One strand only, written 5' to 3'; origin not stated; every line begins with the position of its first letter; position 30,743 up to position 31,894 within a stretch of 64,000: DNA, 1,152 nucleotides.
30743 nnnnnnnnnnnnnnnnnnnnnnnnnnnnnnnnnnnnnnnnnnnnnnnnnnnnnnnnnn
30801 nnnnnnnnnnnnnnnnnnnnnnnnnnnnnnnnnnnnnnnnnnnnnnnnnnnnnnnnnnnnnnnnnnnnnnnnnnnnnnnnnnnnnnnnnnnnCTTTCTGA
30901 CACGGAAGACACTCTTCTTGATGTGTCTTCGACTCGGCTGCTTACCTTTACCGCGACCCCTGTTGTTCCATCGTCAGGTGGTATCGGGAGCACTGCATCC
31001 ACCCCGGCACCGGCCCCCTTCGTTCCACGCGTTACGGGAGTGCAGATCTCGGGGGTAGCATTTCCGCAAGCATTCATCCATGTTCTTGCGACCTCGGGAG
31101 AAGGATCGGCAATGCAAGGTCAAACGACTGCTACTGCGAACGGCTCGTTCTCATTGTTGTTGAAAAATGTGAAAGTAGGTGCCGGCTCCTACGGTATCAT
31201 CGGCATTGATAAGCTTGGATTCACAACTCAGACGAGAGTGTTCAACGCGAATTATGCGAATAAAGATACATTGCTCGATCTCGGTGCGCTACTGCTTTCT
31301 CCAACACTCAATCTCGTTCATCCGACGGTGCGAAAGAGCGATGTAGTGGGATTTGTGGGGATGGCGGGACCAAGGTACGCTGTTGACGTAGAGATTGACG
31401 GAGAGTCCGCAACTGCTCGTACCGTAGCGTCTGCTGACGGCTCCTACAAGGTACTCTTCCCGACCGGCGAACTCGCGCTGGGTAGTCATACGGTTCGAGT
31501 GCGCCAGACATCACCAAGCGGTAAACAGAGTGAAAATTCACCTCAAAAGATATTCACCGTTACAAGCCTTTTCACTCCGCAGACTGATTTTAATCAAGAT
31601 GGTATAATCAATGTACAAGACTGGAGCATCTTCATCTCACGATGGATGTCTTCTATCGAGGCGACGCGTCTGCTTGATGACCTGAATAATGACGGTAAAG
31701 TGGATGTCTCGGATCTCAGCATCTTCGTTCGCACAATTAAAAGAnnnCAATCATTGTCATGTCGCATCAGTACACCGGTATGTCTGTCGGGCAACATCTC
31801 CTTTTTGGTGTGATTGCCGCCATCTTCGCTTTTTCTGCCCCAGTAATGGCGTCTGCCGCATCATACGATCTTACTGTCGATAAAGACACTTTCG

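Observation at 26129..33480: Adjacent dockerin-like giant surface protein and cohesin-like membrane-anchored protein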

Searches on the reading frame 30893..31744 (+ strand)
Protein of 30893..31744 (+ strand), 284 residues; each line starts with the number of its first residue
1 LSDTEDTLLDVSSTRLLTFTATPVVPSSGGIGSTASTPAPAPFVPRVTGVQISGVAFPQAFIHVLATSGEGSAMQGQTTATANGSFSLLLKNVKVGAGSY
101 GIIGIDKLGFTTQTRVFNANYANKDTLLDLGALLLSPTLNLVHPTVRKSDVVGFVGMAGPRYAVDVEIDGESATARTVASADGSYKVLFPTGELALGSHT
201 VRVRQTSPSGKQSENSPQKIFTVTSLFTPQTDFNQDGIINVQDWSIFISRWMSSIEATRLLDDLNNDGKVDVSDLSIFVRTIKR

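Call 39: find_homologous_proteins(query=window:30893-31744:+, max_evalue=0.001)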
Query window:30893-31744:+ (284 aa): 6 proteins with E <= 0.001 among 4876 candidates.
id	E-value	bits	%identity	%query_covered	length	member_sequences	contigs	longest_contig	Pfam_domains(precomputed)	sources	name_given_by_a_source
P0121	3.3e-91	324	57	100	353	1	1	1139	-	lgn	-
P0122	1.7e-62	229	66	56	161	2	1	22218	PF00404.25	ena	-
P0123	9.6e-45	171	54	57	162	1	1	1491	-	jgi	jgi:hypothetical protein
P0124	4.2e-39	153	35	100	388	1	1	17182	PF00404.25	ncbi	-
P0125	1.6e-33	134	35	82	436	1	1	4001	PF01833.31,PF00404.25,PF18998.7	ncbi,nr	ncbi:MAG: IPT/TIG domain-containing protein [Candidatus Magasanikbacteria bacterium]|nr:IPT/TIG doma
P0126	4.3e-16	77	28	82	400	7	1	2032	PF00404.25,PF13948.12,PF17936.8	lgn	-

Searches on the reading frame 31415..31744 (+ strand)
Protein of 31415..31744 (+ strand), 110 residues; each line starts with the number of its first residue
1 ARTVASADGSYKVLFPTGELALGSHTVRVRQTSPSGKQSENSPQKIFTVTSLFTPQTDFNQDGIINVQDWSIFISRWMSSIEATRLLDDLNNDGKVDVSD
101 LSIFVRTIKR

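Call 82: search_protein_families(library=pfam, alignment_id=A5, max_evalue=0.01)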
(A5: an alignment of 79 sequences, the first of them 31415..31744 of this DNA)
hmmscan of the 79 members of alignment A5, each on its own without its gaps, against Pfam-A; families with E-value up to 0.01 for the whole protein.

A. member 1, window:31415-31744:+ (110 aa): 4 families
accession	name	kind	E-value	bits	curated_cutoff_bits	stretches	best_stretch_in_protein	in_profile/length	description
PF00404.24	Dockerin_1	-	3.2e-06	27.7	22.9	1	57-106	2-54/57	Dockerin type I domain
PF00036.39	EF-hand_1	-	0.00044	20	25.4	0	89-107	10-28/29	EF hand domain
PF13202.12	EF-hand_5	-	0.00052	19.8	25.9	0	89-104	9-24/25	EF hand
PF13405.12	EF-hand_6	-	0.0042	17.1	25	0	89-106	10-27/30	EF-hand domain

B. families by the number of members that match (of 79 scanned): 11 families
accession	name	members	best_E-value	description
PF00404.24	Dockerin_1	79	1.1e-11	Dockerin type I domain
PF00036.39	EF-hand_1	65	8.2e-09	EF hand domain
PF13499.12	EF-hand_7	62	6.2e-08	EF-hand domain pair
PF13202.12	EF-hand_5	55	2.5e-07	EF hand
PF13405.12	EF-hand_6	55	4.4e-06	EF-hand domain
PF01839.29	FG-GAP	18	9e-06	FG-GAP repeat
PF13517.12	FG-GAP_3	15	3.3e-05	FG-GAP-like repeat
PF13833.12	EF-hand_8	10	0.00093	EF-hand domain pair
PF02761.20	Cbl_N2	2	0.00061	CBL proto-oncogene N-terminus, EF hand-like domain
PF18903.5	DUF5659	2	0.004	Domain of unknown function (DUF5659)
PF10149.14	TM231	1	0.0099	Transmembrane protein 231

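Call 83: search_solved_structures(query=A5, max_evalue=1, show_alignments=2)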
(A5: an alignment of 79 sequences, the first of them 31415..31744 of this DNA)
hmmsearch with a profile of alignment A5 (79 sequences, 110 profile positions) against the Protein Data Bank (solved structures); distinct sequences matched with E-value up to 1: 70 (the best 60 are shown).
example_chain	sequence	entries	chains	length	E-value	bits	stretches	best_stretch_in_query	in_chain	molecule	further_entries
4fl4_A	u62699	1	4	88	3.1e-07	33.9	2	58-108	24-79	Glycoside hydrolase family 9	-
2y3n_B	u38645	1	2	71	5.7e-07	33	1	55-107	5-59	CELLULOSOMAL FAMILY-48 PROCESSIVE GLYCOSIDE HYDROLASE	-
2jnx_A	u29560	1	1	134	8.8e-07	32.4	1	51-109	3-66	Calcium binding protein 2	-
1jfj_A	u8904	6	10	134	1.4e-06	31.7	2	52-108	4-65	CALCIUM-BINDING PROTEIN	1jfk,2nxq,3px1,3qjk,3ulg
2m7n_A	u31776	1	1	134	1.5e-06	31.6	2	52-108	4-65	Calcium-binding protein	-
2yik_A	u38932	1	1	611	1.1e-05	28.9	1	54-107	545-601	ENDOGLUCANASE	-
2mte_A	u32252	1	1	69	1.5e-05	28.4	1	57-108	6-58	Cellulose 1,4-beta-cellobiosidase (reducing end) CelS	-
1daq_A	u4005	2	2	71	1.5e-05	28.4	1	57-108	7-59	ENDOGLUCANASE SS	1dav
2jnk_A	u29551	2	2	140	1.5e-05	28.4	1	48-104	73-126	Hyalurononglucosaminidase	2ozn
2vn6_B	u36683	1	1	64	1.9e-05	28.1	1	56-106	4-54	ENDOGLUCANASE A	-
2vn5_B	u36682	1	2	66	5.1e-05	26.7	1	56-106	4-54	ENDOGLUCANASE A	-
5lxv_B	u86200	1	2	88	7.6e-05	26.2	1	50-102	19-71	Carbohydrate-binding protein WP_009985128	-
9qfa_A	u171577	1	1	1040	0.00013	25.4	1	54-108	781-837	Ruminococcus bromii Amy12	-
4cj0_A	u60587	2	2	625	0.00032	24.2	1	55-108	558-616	ENDOGLUCANASE D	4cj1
1clc_A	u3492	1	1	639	0.00034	24.1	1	55-108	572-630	ENDOGLUCANASE CELD; EC: 3.2.1.4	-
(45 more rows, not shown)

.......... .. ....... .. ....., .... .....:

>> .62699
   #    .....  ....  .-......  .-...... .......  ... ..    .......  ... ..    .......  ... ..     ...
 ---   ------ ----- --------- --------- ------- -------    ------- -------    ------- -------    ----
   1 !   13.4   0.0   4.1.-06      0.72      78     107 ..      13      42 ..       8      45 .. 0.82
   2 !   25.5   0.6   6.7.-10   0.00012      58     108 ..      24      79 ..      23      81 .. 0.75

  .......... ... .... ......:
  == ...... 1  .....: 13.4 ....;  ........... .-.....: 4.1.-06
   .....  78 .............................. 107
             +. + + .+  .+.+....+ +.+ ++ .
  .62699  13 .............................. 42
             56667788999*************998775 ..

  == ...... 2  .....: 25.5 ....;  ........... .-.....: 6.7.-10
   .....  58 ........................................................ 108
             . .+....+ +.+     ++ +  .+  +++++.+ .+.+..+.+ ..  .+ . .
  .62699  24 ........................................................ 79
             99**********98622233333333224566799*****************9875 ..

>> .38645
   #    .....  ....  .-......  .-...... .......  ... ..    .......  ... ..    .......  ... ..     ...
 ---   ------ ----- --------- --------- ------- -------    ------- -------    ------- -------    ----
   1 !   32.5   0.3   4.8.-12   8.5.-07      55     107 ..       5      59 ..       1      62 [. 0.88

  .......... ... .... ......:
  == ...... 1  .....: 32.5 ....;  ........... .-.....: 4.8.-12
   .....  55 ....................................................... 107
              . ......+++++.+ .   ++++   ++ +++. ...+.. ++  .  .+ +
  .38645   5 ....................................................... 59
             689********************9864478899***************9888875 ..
